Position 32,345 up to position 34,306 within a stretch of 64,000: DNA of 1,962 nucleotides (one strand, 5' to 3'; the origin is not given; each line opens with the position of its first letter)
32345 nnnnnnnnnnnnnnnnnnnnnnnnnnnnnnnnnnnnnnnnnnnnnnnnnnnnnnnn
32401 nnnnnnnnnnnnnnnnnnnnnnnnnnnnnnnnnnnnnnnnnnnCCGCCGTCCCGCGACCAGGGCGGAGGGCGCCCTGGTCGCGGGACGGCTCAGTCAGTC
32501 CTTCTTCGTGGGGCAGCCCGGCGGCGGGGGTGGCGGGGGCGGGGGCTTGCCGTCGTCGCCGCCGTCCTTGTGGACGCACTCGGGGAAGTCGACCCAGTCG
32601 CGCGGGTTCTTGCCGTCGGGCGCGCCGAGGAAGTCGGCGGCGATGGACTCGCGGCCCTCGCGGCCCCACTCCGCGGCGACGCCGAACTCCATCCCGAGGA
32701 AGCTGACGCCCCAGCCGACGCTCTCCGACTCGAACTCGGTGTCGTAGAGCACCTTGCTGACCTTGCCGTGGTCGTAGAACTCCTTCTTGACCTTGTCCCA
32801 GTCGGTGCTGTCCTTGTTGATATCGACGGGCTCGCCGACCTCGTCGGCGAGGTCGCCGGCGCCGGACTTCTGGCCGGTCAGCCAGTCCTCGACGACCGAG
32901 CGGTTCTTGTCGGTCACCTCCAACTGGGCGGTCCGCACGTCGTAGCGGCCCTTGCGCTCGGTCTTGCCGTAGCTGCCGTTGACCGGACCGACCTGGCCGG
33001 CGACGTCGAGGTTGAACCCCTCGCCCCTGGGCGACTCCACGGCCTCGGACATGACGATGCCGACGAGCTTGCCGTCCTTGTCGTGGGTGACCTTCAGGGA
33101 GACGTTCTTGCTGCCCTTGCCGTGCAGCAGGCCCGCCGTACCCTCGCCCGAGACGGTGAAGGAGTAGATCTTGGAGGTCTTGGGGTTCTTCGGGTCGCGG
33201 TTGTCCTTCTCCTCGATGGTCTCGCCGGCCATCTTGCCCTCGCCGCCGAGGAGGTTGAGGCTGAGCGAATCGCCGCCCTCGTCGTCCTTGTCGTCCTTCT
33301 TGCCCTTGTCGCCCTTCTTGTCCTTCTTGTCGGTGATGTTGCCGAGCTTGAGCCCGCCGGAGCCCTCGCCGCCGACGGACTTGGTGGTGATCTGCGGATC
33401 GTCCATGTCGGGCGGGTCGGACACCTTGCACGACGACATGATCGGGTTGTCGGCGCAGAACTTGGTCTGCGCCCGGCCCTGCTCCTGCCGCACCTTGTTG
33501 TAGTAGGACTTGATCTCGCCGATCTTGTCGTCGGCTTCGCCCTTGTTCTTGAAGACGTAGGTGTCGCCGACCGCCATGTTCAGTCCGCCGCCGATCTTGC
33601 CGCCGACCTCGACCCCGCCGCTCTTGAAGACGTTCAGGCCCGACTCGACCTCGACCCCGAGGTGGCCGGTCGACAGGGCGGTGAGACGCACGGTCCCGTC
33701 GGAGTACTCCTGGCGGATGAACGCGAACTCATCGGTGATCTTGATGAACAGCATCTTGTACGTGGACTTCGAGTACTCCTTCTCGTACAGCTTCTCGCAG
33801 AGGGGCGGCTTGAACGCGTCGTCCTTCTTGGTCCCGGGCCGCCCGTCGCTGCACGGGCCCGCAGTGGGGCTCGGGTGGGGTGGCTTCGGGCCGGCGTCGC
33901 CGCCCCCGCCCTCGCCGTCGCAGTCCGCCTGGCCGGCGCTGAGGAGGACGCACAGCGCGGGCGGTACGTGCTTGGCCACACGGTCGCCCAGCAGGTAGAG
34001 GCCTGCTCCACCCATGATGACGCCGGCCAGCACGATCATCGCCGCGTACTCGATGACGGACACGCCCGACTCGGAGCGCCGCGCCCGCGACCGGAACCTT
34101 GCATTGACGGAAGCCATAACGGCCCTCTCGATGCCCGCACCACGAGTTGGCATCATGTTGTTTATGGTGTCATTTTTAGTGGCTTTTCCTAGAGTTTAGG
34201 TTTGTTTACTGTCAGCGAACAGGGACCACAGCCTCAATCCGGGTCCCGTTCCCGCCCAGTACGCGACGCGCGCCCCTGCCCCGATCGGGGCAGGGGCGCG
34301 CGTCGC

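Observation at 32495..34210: Orphan 540-aa protein with a Flp-type prepilin leader fused to a Lys/Asp/Gly-rich low-complexity domain and poly-proline tail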

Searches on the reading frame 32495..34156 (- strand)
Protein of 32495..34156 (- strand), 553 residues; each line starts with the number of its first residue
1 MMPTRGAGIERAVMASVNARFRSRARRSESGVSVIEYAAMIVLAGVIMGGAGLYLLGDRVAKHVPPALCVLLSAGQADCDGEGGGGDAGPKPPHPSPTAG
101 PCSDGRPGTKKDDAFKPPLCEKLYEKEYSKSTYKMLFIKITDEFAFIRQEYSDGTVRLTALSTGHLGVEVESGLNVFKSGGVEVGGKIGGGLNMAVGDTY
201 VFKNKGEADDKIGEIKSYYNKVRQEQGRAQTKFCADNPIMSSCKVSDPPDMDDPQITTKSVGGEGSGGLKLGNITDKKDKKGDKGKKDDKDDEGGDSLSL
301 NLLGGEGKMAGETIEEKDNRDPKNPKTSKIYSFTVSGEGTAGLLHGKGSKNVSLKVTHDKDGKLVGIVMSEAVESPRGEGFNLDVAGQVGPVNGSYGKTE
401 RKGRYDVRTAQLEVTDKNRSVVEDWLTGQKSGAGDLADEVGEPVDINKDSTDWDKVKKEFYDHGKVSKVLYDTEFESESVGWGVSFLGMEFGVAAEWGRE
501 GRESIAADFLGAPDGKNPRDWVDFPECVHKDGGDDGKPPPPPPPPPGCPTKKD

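Call 3: search_protein_families(library=pfam, proteins=[window:32495-34156:-], max_evalue=1)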
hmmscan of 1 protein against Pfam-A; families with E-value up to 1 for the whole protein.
window:32495-34156:- (553 aa): 1 family
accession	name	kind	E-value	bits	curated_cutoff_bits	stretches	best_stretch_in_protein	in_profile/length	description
PF16175.11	DUF4875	-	0.24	11.5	25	1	374-430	66-122/156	Domain of unknown function (DUF4875)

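Call 4: search_protein_families(library=ncbifam, proteins=[window:32495-34156:-], max_evalue=1)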
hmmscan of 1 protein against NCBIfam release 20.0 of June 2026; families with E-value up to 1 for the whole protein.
window:32495-34156:- (553 aa): 1 family
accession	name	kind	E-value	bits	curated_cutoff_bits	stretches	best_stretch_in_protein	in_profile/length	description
NF004991.0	PRK06370.1-3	subfamily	0.19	10.2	620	1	320-357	25-62/509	FAD-containing oxidoreductase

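Call 6: find_homologous_proteins(query=window:32495-34117:-, max_evalue=0.001)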
Query window:32495-34117:- (540 aa): 4 proteins with E <= 0.001 among 8000 candidates.
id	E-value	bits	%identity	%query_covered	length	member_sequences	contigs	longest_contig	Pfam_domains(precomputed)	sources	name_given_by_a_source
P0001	0.0e+0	1229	100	100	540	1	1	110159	-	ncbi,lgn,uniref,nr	ncbi:hypothetical protein CLV63_12376 [Murinocardiopsis flavida]|uniref:Uncharacterized protein n=1 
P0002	2.1e-139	484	48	94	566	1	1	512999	-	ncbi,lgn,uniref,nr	ncbi:hypothetical protein CLV63_102103 [Murinocardiopsis flavida]|uniref:Uncharacterized protein n=1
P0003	9.1e-29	118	28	94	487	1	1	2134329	-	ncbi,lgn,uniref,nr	ncbi:hypothetical protein BTM25_36930 [Actinomadura rubteroloni]|uniref:Uncharacterized protein n=1 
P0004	1.9e-17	81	27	94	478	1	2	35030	-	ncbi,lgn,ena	-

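Call 11: find_encoding_contigs(protein=P0002, flank=10000, max_places=3)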
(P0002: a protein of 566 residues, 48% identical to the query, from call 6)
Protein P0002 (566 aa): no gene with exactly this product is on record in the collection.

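Call 12: find_encoding_contigs(protein=P0003, flank=10000, max_places=3)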
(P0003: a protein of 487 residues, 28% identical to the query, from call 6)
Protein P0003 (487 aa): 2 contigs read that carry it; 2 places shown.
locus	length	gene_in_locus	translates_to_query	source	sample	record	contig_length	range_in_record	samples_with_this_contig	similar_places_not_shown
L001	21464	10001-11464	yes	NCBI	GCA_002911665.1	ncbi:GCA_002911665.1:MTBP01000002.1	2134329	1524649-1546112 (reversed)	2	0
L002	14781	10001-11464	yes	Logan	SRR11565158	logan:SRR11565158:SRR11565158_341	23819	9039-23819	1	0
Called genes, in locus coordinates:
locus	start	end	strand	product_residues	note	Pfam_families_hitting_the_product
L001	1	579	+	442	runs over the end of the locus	PF00437:T2SSE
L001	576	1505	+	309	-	PF00482:T2SSF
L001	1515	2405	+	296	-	PF19359:DUF5936, PF00482:T2SSF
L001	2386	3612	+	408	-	PF07730:HisKA_3, PF13581:HATPase_c_2 (weak), PF02518:HATPase_c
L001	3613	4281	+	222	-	PF00072:Response_reg, PF00196:GerE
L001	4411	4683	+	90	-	-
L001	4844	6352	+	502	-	PF00691:OmpA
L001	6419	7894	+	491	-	-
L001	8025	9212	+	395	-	PF00877:NLPC_P60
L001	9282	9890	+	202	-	-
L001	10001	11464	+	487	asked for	-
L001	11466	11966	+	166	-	-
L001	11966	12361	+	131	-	-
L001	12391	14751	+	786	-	PF13531:SBP_bac_11, PF00092:VWA, PF13519:VWA_2 (weak)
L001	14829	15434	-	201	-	PF00440:TetR_N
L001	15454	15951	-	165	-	-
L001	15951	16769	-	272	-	-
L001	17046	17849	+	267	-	PF02405:MlaE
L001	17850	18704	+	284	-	PF02405:MlaE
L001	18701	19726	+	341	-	PF02470:MlaD, PF11887:Mce4_CUP1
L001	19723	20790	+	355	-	PF02470:MlaD, PF11887:Mce4_CUP1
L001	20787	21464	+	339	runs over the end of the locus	PF02470:MlaD, PF11887:Mce4_CUP1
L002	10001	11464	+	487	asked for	-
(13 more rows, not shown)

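Call 13: find_encoding_contigs(protein=P0004, flank=10000, max_places=3)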
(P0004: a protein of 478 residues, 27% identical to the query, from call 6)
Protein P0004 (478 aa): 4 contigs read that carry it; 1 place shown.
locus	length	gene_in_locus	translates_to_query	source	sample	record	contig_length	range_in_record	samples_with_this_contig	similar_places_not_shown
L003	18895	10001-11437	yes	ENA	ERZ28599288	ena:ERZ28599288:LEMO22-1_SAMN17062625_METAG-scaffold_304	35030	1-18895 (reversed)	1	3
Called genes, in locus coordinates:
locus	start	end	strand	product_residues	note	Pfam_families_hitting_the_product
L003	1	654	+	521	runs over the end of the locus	PF00072:Response_reg (faint), PF06564:CBP_BcsQ (weak), PF10609:ParA (weak), PF13614:AAA_31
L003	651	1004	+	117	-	-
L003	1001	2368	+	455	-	PF00437:T2SSE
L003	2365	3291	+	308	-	PF00482:T2SSF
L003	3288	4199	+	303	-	PF19359:DUF5936, PF00482:T2SSF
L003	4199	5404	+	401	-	PF07730:HisKA_3, PF13581:HATPase_c_2, PF02518:HATPase_c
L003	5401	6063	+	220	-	PF00072:Response_reg, PF00196:GerE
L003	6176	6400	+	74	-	-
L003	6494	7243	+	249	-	-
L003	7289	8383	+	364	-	PF00691:OmpA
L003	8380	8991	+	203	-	-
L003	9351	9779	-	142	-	-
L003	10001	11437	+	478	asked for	-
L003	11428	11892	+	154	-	-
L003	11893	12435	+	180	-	-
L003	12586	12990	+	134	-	-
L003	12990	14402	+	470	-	-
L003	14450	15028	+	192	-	-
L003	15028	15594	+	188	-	-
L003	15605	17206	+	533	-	PF00117:GATase, PF07722:Peptidase_C26, PF02540:NAD_synthase (weak), PF00958:GMP_synt_C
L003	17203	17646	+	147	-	-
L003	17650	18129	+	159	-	PF12823:DUF3817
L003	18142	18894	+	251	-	?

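Call 20: search_protein_representatives(alignment_id=A1)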
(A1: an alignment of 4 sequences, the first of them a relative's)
Query: 4 sequences, 499 profile positions. Proteins with E-value up to 0.001 (for the whole library): 728; up to 1e-10: 292; up to 1e-30: 134. The best 150 are listed.
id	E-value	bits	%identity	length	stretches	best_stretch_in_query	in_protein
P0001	5.6e-216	734.8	-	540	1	1-498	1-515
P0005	5.9e-178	609.4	-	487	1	9-498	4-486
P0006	8.8e-106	371.3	-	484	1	5-497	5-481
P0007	1.6e-101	357.3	-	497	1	12-497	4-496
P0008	1.1e-98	347.9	-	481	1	12-498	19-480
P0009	3.2e-90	320.0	-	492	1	7-497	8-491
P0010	1.3e-89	318.0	-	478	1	6-498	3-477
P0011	9.5e-88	311.9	-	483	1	12-497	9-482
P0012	1.4e-85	304.7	-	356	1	128-497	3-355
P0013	7.2e-85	302.4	-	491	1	14-498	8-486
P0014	9.1e-85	302.0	-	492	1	22-497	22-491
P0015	9.3e-84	298.7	-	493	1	3-497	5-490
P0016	1.6e-81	291.3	-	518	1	14-497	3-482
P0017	2.5e-81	290.7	-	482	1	7-497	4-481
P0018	3.1e-81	290.4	-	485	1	12-498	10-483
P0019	6.2e-81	289.4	-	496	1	6-498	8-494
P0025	1.9e-73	264.7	-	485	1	10-498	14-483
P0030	6.5e-68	246.4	-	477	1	12-499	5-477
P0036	2.2e-64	234.8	-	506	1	11-498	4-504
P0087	6.9e-44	167.2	-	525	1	5-497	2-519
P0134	7.5e-31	124.2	-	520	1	11-498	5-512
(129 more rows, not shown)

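Call 25: find_related_loci(query=A1, collection=genome_contigs, flank=10000)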
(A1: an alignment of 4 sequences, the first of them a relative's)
Query A1 (540 aa) in genome_contigs; peptide patterns used: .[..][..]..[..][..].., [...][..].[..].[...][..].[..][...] (x = any residue, [..] = any of these).
58 stretches matched a pattern; 11 encode a relative of the query (tblastn E <= 1e-3); 11 distinct loci.
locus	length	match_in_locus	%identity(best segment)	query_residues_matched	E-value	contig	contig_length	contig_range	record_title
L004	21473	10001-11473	30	2-515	2e-42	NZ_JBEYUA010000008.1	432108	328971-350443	Spirillospora sp. NPDC047279 NPDC047279_128_A9.ctg-0008, whole genome shotgun sequence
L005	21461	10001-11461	27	11-520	7e-34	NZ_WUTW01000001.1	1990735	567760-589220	Actinomadura rayongensis strain DSM 102126 90-285609803_CB02-ArV1_contig_0, whole genome shotgun sequence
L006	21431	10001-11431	26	9-515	1e-27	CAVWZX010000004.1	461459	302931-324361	MAG: uncultured Actinomycetota bacterium isolate MFD04212.bin.2.225 genome assembly, contig: contig_24704, whole genome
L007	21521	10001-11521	27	9-538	5e-27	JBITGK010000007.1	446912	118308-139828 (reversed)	Spirillospora sp. NPDC050679 NPDC050679_39_B8.ctg-0007, whole genome shotgun sequence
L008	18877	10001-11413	27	9-514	2e-24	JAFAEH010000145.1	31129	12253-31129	MAG: Actinomycetes bacterium isolate OH_SBlB_124 k127_292562, whole genome shotgun sequence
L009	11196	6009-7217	28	89-505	8e-21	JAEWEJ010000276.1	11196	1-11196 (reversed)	MAG: Actinomycetes bacterium isolate OH_PBlB_14 k127_931078, whole genome shotgun sequence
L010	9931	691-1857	28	98-502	3e-20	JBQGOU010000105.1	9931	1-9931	MAG: Cellulomonadaceae bacterium isolate AOP1_E1_surf _bin _38 AOP1_E1_surf.bin.38_105, whole genome shotgun sequence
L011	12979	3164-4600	25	1-514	2e-23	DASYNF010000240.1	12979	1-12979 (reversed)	MAG TPA_asm: Actinomadura sp. isolate SMAG_U4394 k141_598843, whole genome shotgun sequence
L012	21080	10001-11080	25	124-517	2e-15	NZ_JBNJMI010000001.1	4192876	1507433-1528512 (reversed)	Streptomyces sp. CA-250714 MDNA_WGS_059_2, whole genome shotgun sequence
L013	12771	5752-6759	23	124-501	6e-14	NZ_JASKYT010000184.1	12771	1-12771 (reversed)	Streptomyces sp. PU-14G strain PU_14G Contig_184, whole genome shotgun sequence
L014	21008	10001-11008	22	124-501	9e-9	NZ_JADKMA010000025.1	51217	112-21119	Streptomyces oryzae strain S16-07 NODE_25_length_51217_cov_48.271932, whole genome shotgun sequence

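Call 31: predict_structure(alignment_id=A2)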
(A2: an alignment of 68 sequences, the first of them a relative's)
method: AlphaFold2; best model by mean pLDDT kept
length: 540 residues; sequences in the alignment: 68
mean_pLDDT: 72.8   pTM: 0.71
mean pLDDT of the five models: 72.8, 72.0, 70.2, 68.7, 68.6
residues with pLDDT >= 90: 172; 70-90: 143; 50-70: 97; < 50: 128
segments of 3 or more residues with pLDDT < 50: 1-6, 8-13, 61-65, 69-90, 159-175, 253-296, 326-332, 365-379
pLDDT, mean of each block of 10 residues (from residue 1): 45 53 75 76 64 59 47 44 43 87 96 92 85 94 93 64 36 52 92 92 82 66 58 80 88 45 45 44 44 57 96 93 56 67 96 93 52 44 86 93 96 71 69 88 94 95 89 81 92 96 92 85 56 56
secondary structure, 60 per line:
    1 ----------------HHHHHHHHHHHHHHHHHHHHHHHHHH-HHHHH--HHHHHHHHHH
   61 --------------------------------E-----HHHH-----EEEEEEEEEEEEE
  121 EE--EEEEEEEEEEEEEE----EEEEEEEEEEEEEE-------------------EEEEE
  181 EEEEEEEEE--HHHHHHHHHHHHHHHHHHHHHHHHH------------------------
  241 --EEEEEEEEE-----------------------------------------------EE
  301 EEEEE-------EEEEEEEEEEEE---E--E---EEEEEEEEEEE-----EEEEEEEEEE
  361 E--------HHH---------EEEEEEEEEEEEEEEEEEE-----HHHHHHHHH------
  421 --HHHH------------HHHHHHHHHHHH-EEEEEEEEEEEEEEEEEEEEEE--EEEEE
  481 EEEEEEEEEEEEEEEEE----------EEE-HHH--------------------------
elements in order: H17-42 H44-48 H51-60 H99-102 E108-122 E125-138 E143-156 E176-189 H192-216 E243-251 E299-305 E313-324 E335-345 E351-361 E382-400 H406-414 H423-426 H439-450 E452-473 E476-497 E508-510

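Call 38: fold_search(model_id=the predicted structure, library=pdb)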
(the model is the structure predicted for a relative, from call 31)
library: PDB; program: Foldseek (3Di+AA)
matches with E <= 10: 834; with E <= 0.001: 16
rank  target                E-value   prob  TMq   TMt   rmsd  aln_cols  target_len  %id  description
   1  1t1l_A                6.5e-06  0.63  0.11  0.13  28.3       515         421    5  Crystal structure of the long-chain fatty acid transporter FadL (released 2004-06-15)
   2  2r4o_A                3.0e-05  0.77  0.14  0.17  26.9       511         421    6  Crystal structure of the long-chain fatty acid transporter FadL mutant delta NPA (released 2008-09-16)
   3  3pgs_A                6.1e-05  0.30  0.10  0.11  29.4       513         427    5  Phe3Gly mutant of EcFadL (released 2011-05-25)
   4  3pgr                  1.5e-04  0.57  0.12  0.16  26.6       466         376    5  Asp348Arg mutant of EcFadL (released 2011-05-25)
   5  2r4p_A                2.3e-04  0.23  0.10  0.12  29.2       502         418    6  Crystal structure of the long-chain fatty acid transporter FadL mutant G212E (released 2008-09-16)
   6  4frt_A                2.4e-04  0.28  0.10  0.13  24.6       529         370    6  Crystal Structure of Pseudomonas aeruginosa OccK7 (OpdD) (released 2013-07-24)
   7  6z37                  3.1e-04  0.33  0.10  0.13  28.6       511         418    6  TodX monoaromatic hydrocarbon channel deltaS2 mutant (released 2020-11-04)
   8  5mdo_A                4.1e-04  0.63  0.15  0.21  25.3       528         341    5  Crystal structure of in vitro folded Chitoporin VhChip from Vibrio harveyi (crystal form I) (released 2017-12-20)
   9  2r8a_A                4.1e-04  0.30  0.10  0.14  22.6       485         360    6  Crystal structure of the long-chain fatty acid transporter FadL mutant delta N8 (released 2008-09-23)
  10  9oqa                  4.6e-04  0.54  0.14  0.13  25.5       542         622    9  Cryo-EM structure of AaaA, a Pseudomonas Aeruginosa autotransporter (released 2025-08-13)
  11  4gey                  5.4e-04  0.28  0.10  0.12  24.9       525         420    7  High pH structure of Pseudomonas putida OprB (released 2012-10-24)
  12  2vdf                  5.7e-04  0.44  0.10  0.16  19.8       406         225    7  Structure of the OpcA adhesion from Neisseria meningitidis determined by crystallization from the cubic mesophase (released 2007-10-23)
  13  3pgs_B                5.7e-04  0.18  0.09  0.11  29.5       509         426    6  Phe3Gly mutant of EcFadL (released 2011-05-25)
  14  2r88_A                6.1e-04  0.77  0.16  0.22  24.4       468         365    6  Crystal structure of the long-chain fatty acid transporter FadL mutant delta S3 kink (released 2008-09-23)
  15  3dwn_A                6.8e-04  0.25  0.11  0.13  28.4       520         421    6  Crystal structure of the long-chain fatty acid transporter FadL mutant A77E/S100R (released 2008-12-16)
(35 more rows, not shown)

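Call 43: list_cluster_members(proteins=[P0002, P0005, P0006, P0010, P0019, P0025, P0030, P0036, P0087, P0134])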
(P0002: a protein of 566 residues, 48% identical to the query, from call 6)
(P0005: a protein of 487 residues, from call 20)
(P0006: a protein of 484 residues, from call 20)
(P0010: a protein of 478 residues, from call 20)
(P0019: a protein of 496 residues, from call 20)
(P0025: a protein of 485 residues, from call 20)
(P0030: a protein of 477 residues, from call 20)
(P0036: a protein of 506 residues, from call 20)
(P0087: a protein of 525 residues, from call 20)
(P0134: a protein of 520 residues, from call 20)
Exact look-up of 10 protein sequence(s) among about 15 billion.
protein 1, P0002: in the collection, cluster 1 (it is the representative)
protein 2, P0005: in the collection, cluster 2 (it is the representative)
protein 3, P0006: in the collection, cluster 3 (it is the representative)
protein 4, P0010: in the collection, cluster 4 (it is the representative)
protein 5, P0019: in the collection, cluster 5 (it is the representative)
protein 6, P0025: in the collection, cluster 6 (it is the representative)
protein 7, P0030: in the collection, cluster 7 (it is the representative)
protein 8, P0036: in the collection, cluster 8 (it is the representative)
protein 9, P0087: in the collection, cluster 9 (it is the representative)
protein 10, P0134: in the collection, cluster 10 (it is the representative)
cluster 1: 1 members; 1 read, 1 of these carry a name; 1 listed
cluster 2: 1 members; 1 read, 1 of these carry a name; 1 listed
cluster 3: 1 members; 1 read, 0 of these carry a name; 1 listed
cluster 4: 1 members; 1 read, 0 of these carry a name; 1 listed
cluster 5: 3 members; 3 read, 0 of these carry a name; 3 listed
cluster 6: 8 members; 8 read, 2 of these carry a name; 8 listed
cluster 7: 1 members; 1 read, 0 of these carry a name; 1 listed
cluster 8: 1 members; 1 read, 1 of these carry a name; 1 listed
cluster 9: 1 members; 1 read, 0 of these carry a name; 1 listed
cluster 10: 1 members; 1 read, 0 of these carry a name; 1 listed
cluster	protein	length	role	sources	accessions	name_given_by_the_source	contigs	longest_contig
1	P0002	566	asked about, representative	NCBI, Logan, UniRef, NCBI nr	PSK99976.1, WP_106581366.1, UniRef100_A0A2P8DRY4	hypothetical protein CLV63_102103 [Murinocardiopsis flavida] | Uncharacterized protein n=1 Tax=Murinocardiopsis flavida TaxID=645275 ... | hypothetical protein [Murinocardiopsis flavida]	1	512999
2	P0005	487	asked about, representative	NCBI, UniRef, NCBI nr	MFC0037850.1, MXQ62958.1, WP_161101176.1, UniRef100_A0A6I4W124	hypothetical protein [Actinomadura rayongensis] | Uncharacterized protein n=1 Tax=Actinomadura rayongensis TaxID=1429076 ...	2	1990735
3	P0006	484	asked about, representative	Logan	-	-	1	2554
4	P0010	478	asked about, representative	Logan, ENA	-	-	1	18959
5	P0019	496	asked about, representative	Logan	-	-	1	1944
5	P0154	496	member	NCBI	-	-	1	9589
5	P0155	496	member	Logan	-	-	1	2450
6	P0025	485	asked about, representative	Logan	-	-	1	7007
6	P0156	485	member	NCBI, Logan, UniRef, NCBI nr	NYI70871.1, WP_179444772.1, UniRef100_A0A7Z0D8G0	hypothetical protein GGQ54_001431 [Naumannella cuiyingiana] | Uncharacterized protein n=1 Tax=Naumannella cuiyingiana TaxID=1347891 ... | hypothetical protein [Naumannella cuiyingiana]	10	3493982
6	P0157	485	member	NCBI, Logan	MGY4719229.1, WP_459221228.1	hypothetical protein [Naumannella huperziae]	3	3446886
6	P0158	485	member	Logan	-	-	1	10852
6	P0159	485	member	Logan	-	-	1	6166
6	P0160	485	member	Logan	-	-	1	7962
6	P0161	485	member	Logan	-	-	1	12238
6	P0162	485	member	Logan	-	-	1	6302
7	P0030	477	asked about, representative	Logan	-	-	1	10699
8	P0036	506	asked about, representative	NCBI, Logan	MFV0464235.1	MAG: hypothetical protein ACK5MP_13765 [Nostocoides sp.]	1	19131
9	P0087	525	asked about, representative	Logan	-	-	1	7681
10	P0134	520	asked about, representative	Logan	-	-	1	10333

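Call 45: find_homologous_proteins(query=L007:3341-4675:-, max_evalue=1e-60)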
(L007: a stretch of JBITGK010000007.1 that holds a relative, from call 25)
Query L007:3341-4675:- (444 aa): 7998 proteins with E <= 1e-60 among 8000 candidates; the best 120 are listed.
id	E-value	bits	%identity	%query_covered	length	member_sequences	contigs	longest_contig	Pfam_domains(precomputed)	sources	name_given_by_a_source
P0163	7.6e-284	959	100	100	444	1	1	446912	PF00437.27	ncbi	ncbi:CpaF family protein [Spirillospora sp. NPDC050679]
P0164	3.8e-280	947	98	100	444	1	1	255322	PF00437.27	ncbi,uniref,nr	ncbi:CpaF family protein [Actinomadura hibisca]|uniref:CpaF family protein n=1 Tax=Actinomadura hibi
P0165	4.7e-263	891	95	98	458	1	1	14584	PF00437.27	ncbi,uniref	ncbi:CpaF family protein [Actinomadura kijaniata]|uniref:CpaF family protein n=1 Tax=Actinomadura ki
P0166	7.2e-242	821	86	100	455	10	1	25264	PF00437.27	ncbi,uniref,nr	ncbi:CpaF family protein [Actinomadura sp. 6K520]|uniref:CpaF family protein n=1 Tax=Actinomadura sp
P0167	3.8e-239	812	86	99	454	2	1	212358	PF00437.27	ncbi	ncbi:CpaF family protein [Spirillospora sp. NPDC049024]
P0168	4.3e-238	808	86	97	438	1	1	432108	PF00437.27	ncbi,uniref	ncbi:CpaF family protein [Spirillospora sp. NPDC047279]|uniref:CpaF family protein n=1 Tax=Spirillos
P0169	6.3e-238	808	86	97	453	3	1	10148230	PF00437.27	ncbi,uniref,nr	ncbi:CpaF family protein [Actinomadura madurae]|uniref:CpaF family protein n=1 Tax=Actinomadura madu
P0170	2.3e-237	806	86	97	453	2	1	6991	PF00437.27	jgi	jgi:pilus assembly protein CpaF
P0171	4.2e-237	805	85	98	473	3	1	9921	PF00437.27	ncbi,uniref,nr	ncbi:CpaF family protein [Actinomadura logoneensis]|uniref:CpaF family protein n=1 Tax=Actinomadura 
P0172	4.2e-235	799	85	98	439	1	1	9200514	PF00437.27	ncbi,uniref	ncbi:CpaF family protein [Spirillospora sp. CA-294931]|uniref:CpaF family protein n=1 Tax=Spirillosp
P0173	9.3e-234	794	83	100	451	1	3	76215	PF00437.27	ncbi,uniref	ncbi:CpaF family protein [Actinomadura sp. NPDC048032]|uniref:CpaF family protein n=1 Tax=unclassifi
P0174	4.3e-233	792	83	100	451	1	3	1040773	PF00437.27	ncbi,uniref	ncbi:CpaF family protein [Actinomadura verrucosospora]|uniref:CpaF family protein n=1 Tax=Actinomadu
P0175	4.5e-233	792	81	100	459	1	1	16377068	PF00437.27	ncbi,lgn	ncbi:CpaF family protein [Actinomadura welshii]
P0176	2.5e-232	789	82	100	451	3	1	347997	PF00437.27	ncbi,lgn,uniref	ncbi:CpaF family protein [Actinomadura coerulea]|uniref:CpaF family protein n=1 Tax=Actinomadura coe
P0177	3.7e-232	789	85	97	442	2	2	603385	PF00437.27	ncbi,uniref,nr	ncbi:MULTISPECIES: CpaF family protein [unclassified Actinomadura]|uniref:CpaF family protein n=1 Ta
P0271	5.4e-192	657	72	98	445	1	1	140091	PF00437.27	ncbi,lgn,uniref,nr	ncbi:pilus assembly protein CpaF [Murinocardiopsis flavida]|uniref:Pilus assembly protein CpaF n=1 T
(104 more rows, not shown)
